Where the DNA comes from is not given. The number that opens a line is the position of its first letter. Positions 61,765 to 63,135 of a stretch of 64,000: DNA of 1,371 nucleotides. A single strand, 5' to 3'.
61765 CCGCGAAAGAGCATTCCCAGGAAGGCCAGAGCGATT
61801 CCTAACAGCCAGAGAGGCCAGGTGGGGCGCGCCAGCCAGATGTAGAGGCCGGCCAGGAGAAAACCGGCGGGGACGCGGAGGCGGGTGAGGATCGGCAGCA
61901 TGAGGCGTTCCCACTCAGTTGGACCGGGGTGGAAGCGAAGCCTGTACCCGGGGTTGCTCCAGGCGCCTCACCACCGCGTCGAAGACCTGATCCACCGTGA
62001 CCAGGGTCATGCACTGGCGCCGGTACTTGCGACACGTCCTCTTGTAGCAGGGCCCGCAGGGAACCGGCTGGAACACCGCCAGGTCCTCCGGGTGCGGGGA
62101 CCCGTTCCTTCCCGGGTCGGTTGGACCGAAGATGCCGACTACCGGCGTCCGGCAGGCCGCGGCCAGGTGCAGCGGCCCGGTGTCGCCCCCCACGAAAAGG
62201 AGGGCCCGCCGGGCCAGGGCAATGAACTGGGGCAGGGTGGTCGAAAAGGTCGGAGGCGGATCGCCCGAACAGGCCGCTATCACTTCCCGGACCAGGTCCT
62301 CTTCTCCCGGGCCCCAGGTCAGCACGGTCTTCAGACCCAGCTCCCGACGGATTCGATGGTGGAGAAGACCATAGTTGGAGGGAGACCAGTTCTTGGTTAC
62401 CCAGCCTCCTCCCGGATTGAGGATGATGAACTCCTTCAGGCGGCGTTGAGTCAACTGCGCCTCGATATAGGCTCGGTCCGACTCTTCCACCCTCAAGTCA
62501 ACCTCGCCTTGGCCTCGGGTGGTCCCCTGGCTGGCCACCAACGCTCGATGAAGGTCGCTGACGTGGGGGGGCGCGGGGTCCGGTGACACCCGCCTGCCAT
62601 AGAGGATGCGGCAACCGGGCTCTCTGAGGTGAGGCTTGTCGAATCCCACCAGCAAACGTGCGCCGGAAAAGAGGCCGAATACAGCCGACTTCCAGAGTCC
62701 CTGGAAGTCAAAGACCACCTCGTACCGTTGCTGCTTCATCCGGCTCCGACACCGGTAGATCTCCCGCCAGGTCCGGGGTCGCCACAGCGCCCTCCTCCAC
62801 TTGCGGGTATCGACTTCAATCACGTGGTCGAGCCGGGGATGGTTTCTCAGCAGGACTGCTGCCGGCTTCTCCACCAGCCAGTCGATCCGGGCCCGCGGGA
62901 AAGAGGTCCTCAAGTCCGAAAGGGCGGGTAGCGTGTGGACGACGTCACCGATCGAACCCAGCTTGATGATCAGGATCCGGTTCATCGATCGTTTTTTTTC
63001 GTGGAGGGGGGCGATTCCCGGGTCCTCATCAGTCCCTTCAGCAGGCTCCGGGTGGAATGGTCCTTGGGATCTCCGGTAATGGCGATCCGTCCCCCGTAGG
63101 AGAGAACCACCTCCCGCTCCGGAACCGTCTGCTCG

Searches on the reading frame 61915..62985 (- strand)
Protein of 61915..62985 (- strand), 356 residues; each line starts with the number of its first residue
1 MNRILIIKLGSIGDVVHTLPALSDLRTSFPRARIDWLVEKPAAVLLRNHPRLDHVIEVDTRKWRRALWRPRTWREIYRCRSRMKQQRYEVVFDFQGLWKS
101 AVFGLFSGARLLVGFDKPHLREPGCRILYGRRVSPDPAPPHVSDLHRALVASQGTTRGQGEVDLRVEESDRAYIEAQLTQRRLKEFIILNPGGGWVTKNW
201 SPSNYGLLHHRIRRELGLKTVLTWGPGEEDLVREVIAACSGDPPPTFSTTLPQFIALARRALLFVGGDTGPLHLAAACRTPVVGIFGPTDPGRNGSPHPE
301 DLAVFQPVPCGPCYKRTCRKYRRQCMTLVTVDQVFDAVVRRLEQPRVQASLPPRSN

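Call 87: search_protein_families(library=pfam, proteins=[window:61915-62985:-], max_evalue=0.00001)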
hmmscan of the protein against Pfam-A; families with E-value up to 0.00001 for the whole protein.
window:61915-62985:- (356 aa): 1 family
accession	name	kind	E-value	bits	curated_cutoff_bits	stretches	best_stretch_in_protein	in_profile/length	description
PF01075.23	Glyco_transf_9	-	1.7e-35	123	22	1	77-319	2-242/247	Glycosyltransferase family 9 (heptosyltransferase)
